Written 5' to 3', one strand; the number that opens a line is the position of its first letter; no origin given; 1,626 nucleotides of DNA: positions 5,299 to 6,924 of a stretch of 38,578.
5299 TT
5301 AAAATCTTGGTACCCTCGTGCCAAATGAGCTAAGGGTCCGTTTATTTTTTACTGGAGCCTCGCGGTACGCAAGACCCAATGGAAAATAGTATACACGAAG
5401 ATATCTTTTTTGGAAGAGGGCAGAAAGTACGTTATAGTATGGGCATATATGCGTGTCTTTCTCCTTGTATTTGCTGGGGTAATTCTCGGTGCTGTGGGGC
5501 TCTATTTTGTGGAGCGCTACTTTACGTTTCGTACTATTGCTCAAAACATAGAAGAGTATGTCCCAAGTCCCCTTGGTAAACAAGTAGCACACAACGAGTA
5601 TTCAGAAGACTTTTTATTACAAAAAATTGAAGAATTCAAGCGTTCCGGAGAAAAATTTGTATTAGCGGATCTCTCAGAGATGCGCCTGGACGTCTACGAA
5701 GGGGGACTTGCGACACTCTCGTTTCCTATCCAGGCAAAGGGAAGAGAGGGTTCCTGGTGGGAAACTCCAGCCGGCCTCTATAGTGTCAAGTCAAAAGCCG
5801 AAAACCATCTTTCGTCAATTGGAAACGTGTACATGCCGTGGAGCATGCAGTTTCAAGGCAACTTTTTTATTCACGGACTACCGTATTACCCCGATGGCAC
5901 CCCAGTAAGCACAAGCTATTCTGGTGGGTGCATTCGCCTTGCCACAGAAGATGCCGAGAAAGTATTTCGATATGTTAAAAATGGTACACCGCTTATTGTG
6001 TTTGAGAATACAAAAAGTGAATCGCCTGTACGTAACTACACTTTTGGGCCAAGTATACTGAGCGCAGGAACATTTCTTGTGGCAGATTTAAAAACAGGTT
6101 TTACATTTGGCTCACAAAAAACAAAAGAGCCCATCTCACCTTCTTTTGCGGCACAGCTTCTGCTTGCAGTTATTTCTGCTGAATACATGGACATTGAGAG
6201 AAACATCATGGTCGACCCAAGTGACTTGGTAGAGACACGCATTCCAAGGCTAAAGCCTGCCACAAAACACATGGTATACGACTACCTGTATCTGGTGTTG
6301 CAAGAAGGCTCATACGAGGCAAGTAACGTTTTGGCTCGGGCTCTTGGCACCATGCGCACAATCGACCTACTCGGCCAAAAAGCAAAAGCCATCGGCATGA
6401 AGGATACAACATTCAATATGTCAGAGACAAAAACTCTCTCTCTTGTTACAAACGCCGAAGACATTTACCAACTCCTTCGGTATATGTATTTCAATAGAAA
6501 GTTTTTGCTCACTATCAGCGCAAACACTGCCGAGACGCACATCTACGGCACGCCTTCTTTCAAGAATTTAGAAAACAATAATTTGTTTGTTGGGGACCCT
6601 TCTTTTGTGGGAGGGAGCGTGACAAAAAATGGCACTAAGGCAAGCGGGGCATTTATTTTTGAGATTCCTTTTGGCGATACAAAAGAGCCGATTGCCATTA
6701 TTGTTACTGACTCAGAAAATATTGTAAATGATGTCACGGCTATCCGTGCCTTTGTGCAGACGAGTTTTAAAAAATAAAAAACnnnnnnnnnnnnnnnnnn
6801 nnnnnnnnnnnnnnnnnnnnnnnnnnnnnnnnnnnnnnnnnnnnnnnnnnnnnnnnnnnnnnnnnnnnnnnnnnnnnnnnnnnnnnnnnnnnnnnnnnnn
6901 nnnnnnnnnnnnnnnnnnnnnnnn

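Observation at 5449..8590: L,D-transpeptidase fused to a catalytically dead PBP5-like domain, with an active DD-carboxypeptidase downstream in the same gene string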

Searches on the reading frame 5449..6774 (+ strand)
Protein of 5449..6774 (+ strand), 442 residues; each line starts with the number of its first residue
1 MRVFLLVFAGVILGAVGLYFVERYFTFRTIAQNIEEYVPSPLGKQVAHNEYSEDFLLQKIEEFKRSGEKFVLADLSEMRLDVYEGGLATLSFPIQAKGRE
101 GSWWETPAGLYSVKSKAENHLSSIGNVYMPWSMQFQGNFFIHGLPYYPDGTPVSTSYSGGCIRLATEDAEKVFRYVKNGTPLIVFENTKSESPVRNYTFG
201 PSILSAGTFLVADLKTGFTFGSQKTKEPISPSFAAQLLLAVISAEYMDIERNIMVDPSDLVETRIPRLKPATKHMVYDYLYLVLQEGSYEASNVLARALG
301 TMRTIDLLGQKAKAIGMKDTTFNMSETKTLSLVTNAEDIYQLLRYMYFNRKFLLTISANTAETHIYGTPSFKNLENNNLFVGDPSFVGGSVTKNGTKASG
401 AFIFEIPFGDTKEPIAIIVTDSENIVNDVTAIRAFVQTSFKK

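Call 3: search_protein_families(library=pfam, proteins=[window:5449-6774:+], max_evalue=0.1)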
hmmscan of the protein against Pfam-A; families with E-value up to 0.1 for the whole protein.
window:5449-6774:+ (442 aa): 2 families
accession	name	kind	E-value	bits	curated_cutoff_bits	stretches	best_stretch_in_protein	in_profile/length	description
PF03734.19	YkuD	-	9.9e-16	59.1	23.4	1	69-184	2-146/146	L,D-transpeptidase catalytic domain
PF00768.25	Peptidase_S11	-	0.049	13.5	27.6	1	204-346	10-165/239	D-alanyl-D-alanine carboxypeptidase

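Call 5: search_solved_structures(query=window:5449-6774:+, max_evalue=10, show_alignments=3)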
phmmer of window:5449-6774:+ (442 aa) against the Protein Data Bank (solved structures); distinct sequences matched with E-value up to 10: 24.
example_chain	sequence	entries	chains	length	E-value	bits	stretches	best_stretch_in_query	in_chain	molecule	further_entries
4ppr_A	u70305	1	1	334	1.8e-06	30.2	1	201-391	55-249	Penicillin-binding protein DacB1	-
4p0m_A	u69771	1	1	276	4e-05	25.7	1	206-320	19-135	D-alanyl-D-alanine carboxypeptidase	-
4rye_A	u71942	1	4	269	0.00013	24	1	206-320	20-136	D-alanyl-D-alanine carboxypeptidase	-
6d5a_A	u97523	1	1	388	0.001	21.1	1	68-184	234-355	L,D-transpeptidase 5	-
4z7a_A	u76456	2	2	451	0.0013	20.7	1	68-184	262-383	Mycobacterium tuberculosis (3,3)L,D-Transpeptidase type 5 | L,D-transpeptidase 5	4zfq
4xxt_A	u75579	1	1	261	0.0014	20.6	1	70-182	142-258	Fusion of predicted Zn-dependent amidase/peptidase (Cell wall hydrolase/DD-carboxypeptidas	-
6muq_A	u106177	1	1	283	0.0041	19.1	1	201-423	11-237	Murein-DD-endopeptidase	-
6azi_A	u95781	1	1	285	0.0046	19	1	200-437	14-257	D-alanyl-D-alanine endopeptidase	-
5ty7_A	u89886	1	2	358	0.0099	17.9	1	258-322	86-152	Penicillin-binding protein 4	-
5tw8_A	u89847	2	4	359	0.0099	17.8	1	258-322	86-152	Penicillin-binding protein 4 | Penicillin binding protein 4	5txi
7kcv_A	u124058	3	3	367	0.01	17.8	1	258-322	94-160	Penicillin-binding protein 4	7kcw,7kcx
6c39_A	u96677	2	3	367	0.01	17.8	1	258-322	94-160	Serine-type D-Ala-D-Ala carboxypeptidase | Penicillin-binding protein 4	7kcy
6dz8_A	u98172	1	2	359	0.011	17.8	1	258-322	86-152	Penicillin-binding protein 4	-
5tw4_A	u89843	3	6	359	0.012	17.6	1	258-322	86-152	Penicillin-binding protein 4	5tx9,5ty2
6c3k_A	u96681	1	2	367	0.012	17.6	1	258-322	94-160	Penicillin-binding protein 4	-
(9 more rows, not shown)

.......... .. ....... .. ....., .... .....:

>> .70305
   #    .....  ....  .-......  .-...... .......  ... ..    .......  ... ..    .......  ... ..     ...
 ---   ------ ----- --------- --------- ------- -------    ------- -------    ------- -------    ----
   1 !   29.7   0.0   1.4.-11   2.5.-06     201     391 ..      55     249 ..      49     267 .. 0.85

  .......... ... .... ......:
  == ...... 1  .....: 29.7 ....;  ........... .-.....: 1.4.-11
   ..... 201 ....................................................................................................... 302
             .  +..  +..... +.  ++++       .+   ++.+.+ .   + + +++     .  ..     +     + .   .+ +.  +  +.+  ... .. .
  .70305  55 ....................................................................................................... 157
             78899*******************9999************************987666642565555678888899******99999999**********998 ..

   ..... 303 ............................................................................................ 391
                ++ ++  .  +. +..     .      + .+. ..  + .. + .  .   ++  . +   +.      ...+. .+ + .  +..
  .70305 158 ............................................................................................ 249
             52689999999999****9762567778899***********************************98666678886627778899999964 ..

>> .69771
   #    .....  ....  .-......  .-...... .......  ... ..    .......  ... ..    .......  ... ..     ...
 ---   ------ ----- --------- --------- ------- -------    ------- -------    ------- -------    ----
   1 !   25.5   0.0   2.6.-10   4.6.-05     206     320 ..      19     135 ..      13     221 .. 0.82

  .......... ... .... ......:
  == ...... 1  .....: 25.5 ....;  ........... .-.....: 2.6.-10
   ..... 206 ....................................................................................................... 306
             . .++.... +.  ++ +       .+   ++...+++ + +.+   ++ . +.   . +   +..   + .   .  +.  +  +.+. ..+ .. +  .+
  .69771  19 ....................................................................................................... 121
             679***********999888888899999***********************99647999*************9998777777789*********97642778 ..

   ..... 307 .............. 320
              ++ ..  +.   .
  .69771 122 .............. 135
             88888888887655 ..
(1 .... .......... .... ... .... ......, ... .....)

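Call 6: search_protein_families(library=ncbifam, proteins=[window:5449-6774:+], max_evalue=0.1)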
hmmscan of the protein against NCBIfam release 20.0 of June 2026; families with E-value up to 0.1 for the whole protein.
window:5449-6774:+ (442 aa): 7 families
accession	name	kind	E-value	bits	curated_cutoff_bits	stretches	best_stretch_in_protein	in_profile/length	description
NF004785.0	PRK06132.1-2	subfamily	1.4e-07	31.1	169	1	71-192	65-179/353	hypothetical protein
NF004786.0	PRK06132.1-3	equivalog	9.6e-06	24.6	329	1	80-218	40-173/418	hypothetical protein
NF009120.0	PRK12472.1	subfamily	0.0002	20.3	369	1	77-186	62-164/508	hypothetical protein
NF008668.0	PRK11669.1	equivalog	0.0008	18.6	294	1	188-395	25-236/316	D-alanyl-D-alanine endopeptidase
NF047955.1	TransPepLdtE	equivalog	0.0027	17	480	1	136-186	187-234/322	L,D-transpeptidase LdtE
NF004787.0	PRK06132.1-4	equivalog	0.0038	16.1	409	1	67-187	56-169/347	hypothetical protein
NF040925.1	LD_carbox_ElsL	exception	0.039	13.7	270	1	136-180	113-154/164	cell wall-recycling L,D-carboxypeptidase ElsL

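Call 7: find_homologous_proteins(query=window:5449-6774:+, max_evalue=0.001)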
Query window:5449-6774:+ (442 aa): 913 proteins with E <= 0.001 among 8000 candidates; the best 120 are listed.
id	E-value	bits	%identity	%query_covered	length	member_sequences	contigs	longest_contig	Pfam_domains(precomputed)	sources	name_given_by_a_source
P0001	4.6e-293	989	100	100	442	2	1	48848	PF03734.20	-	-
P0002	5.5e-176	603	61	100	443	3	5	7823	PF03734.20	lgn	-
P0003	2.8e-175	601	61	100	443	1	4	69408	PF03734.20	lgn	-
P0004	7.1e-175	600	62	100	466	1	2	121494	PF03734.20,PF00768.26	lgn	-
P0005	1.1e-173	596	61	100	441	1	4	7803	PF03734.20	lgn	-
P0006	1.2e-173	596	61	100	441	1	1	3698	PF03734.20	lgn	-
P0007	1.8e-172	592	60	100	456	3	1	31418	PF03734.20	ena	-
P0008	2.2e-172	592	60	100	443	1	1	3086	PF03734.20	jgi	-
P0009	1.1e-170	586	60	100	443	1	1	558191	PF03734.20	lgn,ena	-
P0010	2.9e-170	585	60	100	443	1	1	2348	PF03734.20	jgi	jgi:hypothetical protein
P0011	5.0e-170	584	60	100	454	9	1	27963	PF03734.20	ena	-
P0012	5.8e-170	584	60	100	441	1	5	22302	PF03734.20,PF00768.26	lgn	-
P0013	1.7e-169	582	61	100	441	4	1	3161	PF03734.20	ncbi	ncbi:MAG: L,D-transpeptidase family protein [Minisyncoccia bacterium]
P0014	4.9e-169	581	60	100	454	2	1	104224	PF03734.20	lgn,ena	-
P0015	2.3e-168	578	60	100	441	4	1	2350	PF03734.20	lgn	-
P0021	3.7e-143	495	52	100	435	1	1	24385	PF03734.20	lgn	-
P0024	3.7e-104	367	41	98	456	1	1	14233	PF13354.13,PF03734.20,PF00768.26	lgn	-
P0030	2.5e-100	354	41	99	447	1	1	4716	PF03734.20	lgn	-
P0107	1.5e-92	329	44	86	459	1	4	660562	PF13354.13,PF03734.20,PF00768.26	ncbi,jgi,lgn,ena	-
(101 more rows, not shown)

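Call 23: find_encoding_contigs(protein=P0009, flank=6000, max_places=2)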
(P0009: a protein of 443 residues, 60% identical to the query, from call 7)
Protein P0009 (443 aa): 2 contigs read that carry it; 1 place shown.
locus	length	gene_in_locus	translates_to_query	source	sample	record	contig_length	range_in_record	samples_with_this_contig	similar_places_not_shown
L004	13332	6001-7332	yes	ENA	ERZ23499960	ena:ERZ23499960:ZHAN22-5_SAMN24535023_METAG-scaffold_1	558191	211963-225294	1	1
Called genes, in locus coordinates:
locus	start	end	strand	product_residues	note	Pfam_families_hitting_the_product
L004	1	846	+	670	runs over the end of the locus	PF04851:ResIII, PF17757:UvrB_inter, PF27431:UvrB_3rd, PF00271:Helicase_C, PF12344:UvrB, PF02151:UVR (weak)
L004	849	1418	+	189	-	PF04307:YdjM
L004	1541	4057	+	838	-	PF00005:ABC_tran (faint), PF02463:SMC_N (faint), PF13304:AAA_21 (faint), PF13555:AAA_29 (faint), PF20720:nSTAND3 (faint), PF17760:UvrA_inter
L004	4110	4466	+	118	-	-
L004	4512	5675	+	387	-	-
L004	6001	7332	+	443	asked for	PF03734:YkuD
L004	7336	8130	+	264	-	PF00763:THF_DHG_CYH, PF02882:THF_DHG_CYH_C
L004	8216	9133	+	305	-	PF00768:Peptidase_S11, PF13354:Beta-lactamase2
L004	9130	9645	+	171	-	-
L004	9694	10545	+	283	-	-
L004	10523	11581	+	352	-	PF09587:PGA_cap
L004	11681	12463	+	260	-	PF13489:Methyltransf_23, PF05175:MTS (weak), PF13847:Methyltransf_31, PF08241:Methyltransf_11, PF08242:Methyltransf_12, PF13649:Methyltransf_25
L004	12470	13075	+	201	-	PF13462:Thioredoxin_4, PF01323:DSBA, PF13743:Thioredoxin_5 (faint)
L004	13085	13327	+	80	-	-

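Call 24: find_encoding_contigs(protein=P0021, flank=6000, max_places=2)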
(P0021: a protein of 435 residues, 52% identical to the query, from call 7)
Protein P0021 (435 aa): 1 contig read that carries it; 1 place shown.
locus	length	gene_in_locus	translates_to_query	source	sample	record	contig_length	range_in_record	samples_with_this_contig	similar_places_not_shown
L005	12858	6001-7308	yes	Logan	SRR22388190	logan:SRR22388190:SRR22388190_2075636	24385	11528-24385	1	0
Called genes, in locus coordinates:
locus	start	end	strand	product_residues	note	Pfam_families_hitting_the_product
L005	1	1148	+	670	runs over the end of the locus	PF04851:ResIII, PF17757:UvrB_inter, PF27431:UvrB_3rd, PF00271:Helicase_C, PF12344:UvrB, PF02151:UVR (weak)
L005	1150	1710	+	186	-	PF04307:YdjM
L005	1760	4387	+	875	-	PF02463:SMC_N (faint), PF03193:RsgA_GTPase (faint), PF13555:AAA_29 (faint), PF20720:nSTAND3 (faint), PF00005:ABC_tran (faint), PF13304:AAA_21 (faint), PF17760:UvrA_inter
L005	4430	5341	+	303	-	-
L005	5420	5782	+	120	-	-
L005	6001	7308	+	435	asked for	PF03734:YkuD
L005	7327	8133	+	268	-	PF00763:THF_DHG_CYH, PF02882:THF_DHG_CYH_C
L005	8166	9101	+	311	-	PF00768:Peptidase_S11, PF13354:Beta-lactamase2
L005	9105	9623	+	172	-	-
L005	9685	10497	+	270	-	PF27854:Heavy_Cys_CGP (weak)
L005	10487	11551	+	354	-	PF09587:PGA_cap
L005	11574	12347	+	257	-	PF13489:Methyltransf_23, PF05175:MTS (weak), PF13847:Methyltransf_31, PF08241:Methyltransf_11, PF08242:Methyltransf_12, PF13649:Methyltransf_25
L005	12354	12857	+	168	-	?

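Call 25: find_encoding_contigs(protein=P0107, flank=6000, max_places=1)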
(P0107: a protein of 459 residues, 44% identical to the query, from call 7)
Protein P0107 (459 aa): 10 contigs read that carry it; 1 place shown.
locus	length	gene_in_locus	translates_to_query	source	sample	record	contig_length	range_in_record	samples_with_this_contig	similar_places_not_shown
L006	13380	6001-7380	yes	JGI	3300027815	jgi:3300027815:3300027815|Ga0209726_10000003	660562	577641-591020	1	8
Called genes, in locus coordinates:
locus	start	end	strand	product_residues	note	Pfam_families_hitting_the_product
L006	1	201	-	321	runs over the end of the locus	PF01018:GTP1_OBG, PF01926:MMR_HSR1, PF02421:FeoB_N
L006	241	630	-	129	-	PF00856:SET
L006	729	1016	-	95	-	-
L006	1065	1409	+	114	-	-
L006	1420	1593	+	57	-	-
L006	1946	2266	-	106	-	-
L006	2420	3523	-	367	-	PF05496:RuvB_N (weak), PF13177:DNA_pol3_delta2, PF13401:AAA_22 (weak), PF00004:AAA, PF22608:DNAX_ATPase_lid, PF12169:DNA_pol3_gamma3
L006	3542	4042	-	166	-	-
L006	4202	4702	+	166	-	-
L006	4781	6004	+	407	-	PF13200:DUF4015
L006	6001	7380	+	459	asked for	PF03734:YkuD, PF00768:Peptidase_S11, PF13354:Beta-lactamase2 (weak)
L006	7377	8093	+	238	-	PF02616:SMC_ScpA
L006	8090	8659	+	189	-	PF04079:SMC_ScpB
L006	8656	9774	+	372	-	PF00768:Peptidase_S11, PF13354:Beta-lactamase2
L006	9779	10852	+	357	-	PF00953:Glycos_transf_4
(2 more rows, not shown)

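Call 26: find_encoding_contigs(protein=P0024, flank=6000, max_places=1)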
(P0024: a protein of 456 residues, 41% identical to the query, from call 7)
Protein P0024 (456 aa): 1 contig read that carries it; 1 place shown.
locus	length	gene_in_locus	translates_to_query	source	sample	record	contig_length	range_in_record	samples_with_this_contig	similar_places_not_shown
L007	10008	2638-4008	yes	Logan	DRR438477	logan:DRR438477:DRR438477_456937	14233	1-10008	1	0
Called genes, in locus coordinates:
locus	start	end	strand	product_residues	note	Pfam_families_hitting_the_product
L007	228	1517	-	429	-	PF00704:Glyco_hydro_18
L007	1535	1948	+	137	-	-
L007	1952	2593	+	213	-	PF00730:HhH-GPD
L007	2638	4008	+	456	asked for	PF03734:YkuD, PF00768:Peptidase_S11, PF13354:Beta-lactamase2 (weak)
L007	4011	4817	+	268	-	PF00763:THF_DHG_CYH, PF02882:THF_DHG_CYH_C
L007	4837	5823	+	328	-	PF00768:Peptidase_S11, PF13354:Beta-lactamase2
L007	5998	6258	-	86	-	-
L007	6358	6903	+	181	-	PF00565:SNase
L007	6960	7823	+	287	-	PF27854:Heavy_Cys_CGP (weak)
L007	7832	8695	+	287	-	PF01209:Ubie_methyltran, PF03848:TehB (weak), PF05175:MTS (weak), PF13489:Methyltransf_23, PF13847:Methyltransf_31, PF08241:Methyltransf_11, PF08242:Methyltransf_12, PF13649:Methyltransf_25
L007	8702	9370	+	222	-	PF13462:Thioredoxin_4, PF01323:DSBA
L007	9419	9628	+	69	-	-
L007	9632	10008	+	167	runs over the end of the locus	-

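Call 27: find_encoding_contigs(protein=P0030, flank=6000, max_places=1)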
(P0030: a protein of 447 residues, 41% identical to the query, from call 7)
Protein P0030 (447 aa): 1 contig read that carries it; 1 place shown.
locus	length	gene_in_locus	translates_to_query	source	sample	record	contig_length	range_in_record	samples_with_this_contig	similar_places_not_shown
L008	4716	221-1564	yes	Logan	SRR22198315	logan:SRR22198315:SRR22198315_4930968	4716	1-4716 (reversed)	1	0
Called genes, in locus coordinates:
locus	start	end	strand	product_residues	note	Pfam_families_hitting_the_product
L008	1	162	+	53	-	?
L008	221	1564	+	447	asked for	PF03734:YkuD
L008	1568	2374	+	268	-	PF00763:THF_DHG_CYH, PF02882:THF_DHG_CYH_C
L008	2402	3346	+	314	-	PF00768:Peptidase_S11, PF13354:Beta-lactamase2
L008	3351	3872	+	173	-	-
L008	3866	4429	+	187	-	PF00565:SNase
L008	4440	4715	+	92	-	?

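Call 29: predict_structure(alignment_id=A2)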
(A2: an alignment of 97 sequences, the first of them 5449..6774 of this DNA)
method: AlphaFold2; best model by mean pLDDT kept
length: 442 residues; sequences in the alignment: 97
mean_pLDDT: 87.4   pTM: 0.80
mean pLDDT of the five models: 87.4, 87.1, 87.0, 85.5, 85.4
residues with pLDDT >= 90: 305; 70-90: 86; 50-70: 23; < 50: 28
segments of 3 or more residues with pLDDT < 50: 28-49
pLDDT, mean of each block of 10 residues (from residue 1): 87 92 57 36 41 78 97 96 97 93 86 96 89 93 95 80 96 97 85 51 82 88 90 94 93 96 92 97 96 96 94 94 78 94 95 96 86 94 96 92 92 95 94 84 51
secondary structure, 60 per line:
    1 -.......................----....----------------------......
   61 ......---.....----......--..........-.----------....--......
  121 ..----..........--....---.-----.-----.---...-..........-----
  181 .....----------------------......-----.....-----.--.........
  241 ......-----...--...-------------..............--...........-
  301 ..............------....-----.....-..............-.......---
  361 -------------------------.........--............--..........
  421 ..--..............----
elements in order: H2-24 H29-32 H55-66 E70-74 E79-84 E87-96 E109-112 E115-122 E127-136 E139-142 E162-164 H166-175 E181-185 E208-213 E219-223 H232-246 E252-254 E273-275 H276-286 H289-299 H301-314 E321-324 E330-334 H336-349 H351-357 E386-394 E397-408 E411-422 H425-438

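Call 33: search_protein_representatives(protein=window:5449-6774:+)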
Query: 442 residues. Proteins with E-value up to 0.001 (for the whole library): 1709; up to 1e-10: 559; up to 1e-30: 280. The best 150 are listed.
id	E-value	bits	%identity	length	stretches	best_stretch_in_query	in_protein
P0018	6.4e-164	562.1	57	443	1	1-442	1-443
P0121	1.1e-100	353.8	44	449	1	40-442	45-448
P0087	5.8e-94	331.6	45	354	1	91-440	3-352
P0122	8.2e-91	321.2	45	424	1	46-440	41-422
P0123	2.6e-90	319.6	44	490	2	60-401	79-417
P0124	2.8e-89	316.2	43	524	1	66-440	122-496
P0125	5.5e-88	311.9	41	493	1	57-440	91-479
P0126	3.3e-87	309.3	40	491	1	54-440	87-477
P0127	1.6e-86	307.1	43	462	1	54-440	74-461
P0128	4.3e-84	299.1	39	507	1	67-440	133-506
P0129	9.9e-82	291.3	40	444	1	55-440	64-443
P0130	1.1e-81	291.2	40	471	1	53-437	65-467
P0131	3.6e-81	289.5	41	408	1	67-440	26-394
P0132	3.8e-81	289.4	36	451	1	4-438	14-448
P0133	1.0e-79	284.7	39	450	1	54-433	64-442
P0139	2.2e-77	277.0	40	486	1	64-438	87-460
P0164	2.0e-67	244.2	37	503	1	63-435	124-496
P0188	3.1e-61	223.8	41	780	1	68-431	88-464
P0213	1.6e-55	205.0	32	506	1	54-438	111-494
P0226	7.4e-54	199.5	38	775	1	69-436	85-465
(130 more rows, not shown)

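Call 35: fold_search(model_id=the predicted structure, library=pdb)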
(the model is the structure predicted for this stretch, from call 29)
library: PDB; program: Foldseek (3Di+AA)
matches with E <= 10: 1386; with E <= 0.001: 374
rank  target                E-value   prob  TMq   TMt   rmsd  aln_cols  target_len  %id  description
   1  6muq                  2.9e-11  1.00  0.46  0.73   4.7       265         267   20  1.67 Angstrom Resolution Crystal Structure of Murein-DD-endopeptidase from Yersinia enterocolitica. (released 2018-10-31)
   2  5fsr_A                6.5e-11  1.00  0.45  0.60   3.9       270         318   14  Crystal structure of penicillin binding protein 6B from Escherichia coli (released 2016-06-08)
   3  4rye_A                6.5e-11  1.00  0.41  0.65   4.4       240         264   21  The crystal structure of D-ALANYL-D-ALANINE CARBOXYPEPTIDASE from Mycobacterium tuberculosis H37Rv (released 2015-01-28)
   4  3mfd_A                7.2e-11  1.00  0.44  0.59   3.4       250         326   18  The Structure of the Beta-lactamase superfamily domain of D-alanyl-D-alanine carboxypeptidase from Bacillus subtilis (released 2010-05-19)
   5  3mfd_B                9.6e-11  1.00  0.45  0.64   2.9       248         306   17  The Structure of the Beta-lactamase superfamily domain of D-alanyl-D-alanine carboxypeptidase from Bacillus subtilis (released 2010-05-19)
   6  5fsr_B                1.3e-10  1.00  0.45  0.61   4.0       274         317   14  Crystal structure of penicillin binding protein 6B from Escherichia coli (released 2016-06-08)
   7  4p0m                  1.7e-10  1.00  0.45  0.73   4.3       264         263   18  Crystal structure of an evolved putative penicillin-binding protein homolog, Rv2911, from Mycobacterium tuberculosis (released 2014-03-12)
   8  3itb_A                2.5e-10  1.00  0.45  0.56   3.9       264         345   16  Crystal structure of Penicillin-Binding Protein 6 (PBP6) from E. coli in complex with a substrate fragment (released 2009-10-20)
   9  6azi                  2.6e-10  1.00  0.43  0.73   4.9       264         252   19  1.75 Angstrom Resolution Crystal Structure of D-alanyl-D-alanine Endopeptidase from Enterobacter cloacae in Complex with (released 2017-10-04)
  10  4ppr                  3.1e-10  1.00  0.44  0.63   3.8       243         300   20  Crystal structure of Mycobacterium tuberculosis D,D-peptidase Rv3330 in complex with meropenem (released 2014-11-05)
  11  5tr7_B                3.3e-10  1.00  0.45  0.75   3.9       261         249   13  Crystal structure of a putative D-alanyl-D-alanine carboxypeptidase from Vibrio cholerae O1 biovar eltor str. N16961 (released 2016-11-09)
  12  5tr7_A                3.7e-10  1.00  0.46  0.76   3.7       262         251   13  Crystal structure of a putative D-alanyl-D-alanine carboxypeptidase from Vibrio cholerae O1 biovar eltor str. N16961 (released 2016-11-09)
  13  3ita_C                4.6e-10  1.00  0.43  0.56   4.0       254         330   16  Crystal structure of Penicillin-Binding Protein 6 (PBP6) from E. coli in acyl-enzyme complex with ampicillin (released 2009-10-20)
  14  5zqb_A                6.1e-10  1.00  0.44  0.74   4.2       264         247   16  Crystal Structure of Penicillin-Binding Protein D2 from Listeria monocytogenes in the Penicillin G bound form (released 2018-07-25)
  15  3ita_D                7.2e-10  1.00  0.43  0.55   3.8       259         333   15  Crystal structure of Penicillin-Binding Protein 6 (PBP6) from E. coli in acyl-enzyme complex with ampicillin (released 2009-10-20)
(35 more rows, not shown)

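Call 43: find_related_loci(query=A2, collection=genome_contigs, flank=6000)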
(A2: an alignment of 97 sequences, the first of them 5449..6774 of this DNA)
Query A2 (442 aa) in genome_contigs; peptide patterns used: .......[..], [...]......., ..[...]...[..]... (x = any residue, [..] = any of these).
599 stretches matched a pattern (row limit reached: there are more); 362 encode a relative of the query (tblastn E <= 1e-3); the best 80 are kept; 80 distinct loci.
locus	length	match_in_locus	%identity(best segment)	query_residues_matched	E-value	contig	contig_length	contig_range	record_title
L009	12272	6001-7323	62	1-442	4e-178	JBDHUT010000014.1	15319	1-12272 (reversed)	MAG: Candidatus Paceibacteria bacterium isolate AS-MICRO-OLR.50 NODE_15622_length_15319_cov_4.028491, whole genome shotg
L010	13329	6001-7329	59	1-442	1e-176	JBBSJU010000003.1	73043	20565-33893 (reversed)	MAG: Candidatus Paceibacteria bacterium isolate LS4_metabat2.077 LS4_metabat2.077_K_3201153_L_73043_cov_11.0003, whole g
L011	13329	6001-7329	58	1-442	7e-173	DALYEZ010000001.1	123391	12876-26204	MAG TPA_asm: Candidatus Paceibacterota bacterium isolate CTOTU14267 NODE_13_length_123391_cov_9.128300, whole genome sho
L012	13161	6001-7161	45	54-440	3e-105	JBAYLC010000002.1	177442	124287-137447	MAG: Candidatus Paceibacterota bacterium isolate SO_2016_GW1_94 scaffold00170_OW334_2016, whole genome shotgun sequence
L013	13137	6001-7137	45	62-440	3e-105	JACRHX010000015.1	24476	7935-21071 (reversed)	MAG: Parcubacteria group bacterium isolate NC_groundwater_1788_Pr3_B-0.1um_42_9 SR-2_scaffold_141_558491, whole genome s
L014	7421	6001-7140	45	61-440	7e-105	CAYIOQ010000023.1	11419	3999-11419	MAG TPA_asm: uncultured Candidatus Saccharibacteria bacterium isolate ERP119705_co24_991 genome assembly, contig: NODE_7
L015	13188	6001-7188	44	47-440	1e-101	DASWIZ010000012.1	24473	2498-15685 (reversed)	MAG TPA_asm: Candidatus Paceibacterota bacterium isolate SMAG_U2882 k141_830923, whole genome shotgun sequence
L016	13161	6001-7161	43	54-440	7e-102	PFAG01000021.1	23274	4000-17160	MAG: Candidatus Colwellbacteria bacterium CG10_big_fil_rev_8_21_14_0_10_41_28 CG10_8_21_14_0.10_scaffold_1791_c, whole g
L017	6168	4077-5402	39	3-440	6e-102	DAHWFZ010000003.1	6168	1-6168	MAG TPA_asm: Candidatus Wolfebacteria bacterium isolate clean1250 k141_1794515, whole genome shotgun sequence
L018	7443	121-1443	40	3-440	6e-101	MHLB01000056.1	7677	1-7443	MAG: Candidatus Liptonbacteria bacterium RIFCSPLOWO2_01_FULL_53_13 rifcsplowo2_01_scaffold_66850, whole genome shotgun s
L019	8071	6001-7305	40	5-441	1e-100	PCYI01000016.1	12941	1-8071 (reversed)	MAG: Candidatus Vogelbacteria bacterium CG10_big_fil_rev_8_21_14_0_10_51_16 CG10_8_21_14_0.10_scaffold_4847_c, whole gen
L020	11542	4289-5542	42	6-428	8e-99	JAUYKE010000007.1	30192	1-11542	MAG: Candidatus Colwellbacteria bacterium isolate C24_metabat.bin.18 C24_k141_40198, whole genome shotgun sequence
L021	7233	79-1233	44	52-436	2e-98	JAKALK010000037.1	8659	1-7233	MAG: bacterium isolate WY5.bin125 NODE_14842_length_8659_cov_1.404829, whole genome shotgun sequence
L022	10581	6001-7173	43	52-442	1e-98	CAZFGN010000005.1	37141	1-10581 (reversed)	MAG TPA_asm: uncultured Candidatus Saccharibacteria bacterium isolate binchicken_co95_64 genome assembly, contig: NODE_4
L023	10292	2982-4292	42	3-440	1e-98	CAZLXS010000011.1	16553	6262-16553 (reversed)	MAG TPA_asm: uncultured Candidatus Saccharibacteria bacterium isolate SRP342105_co3_229 genome assembly, contig: NODE_30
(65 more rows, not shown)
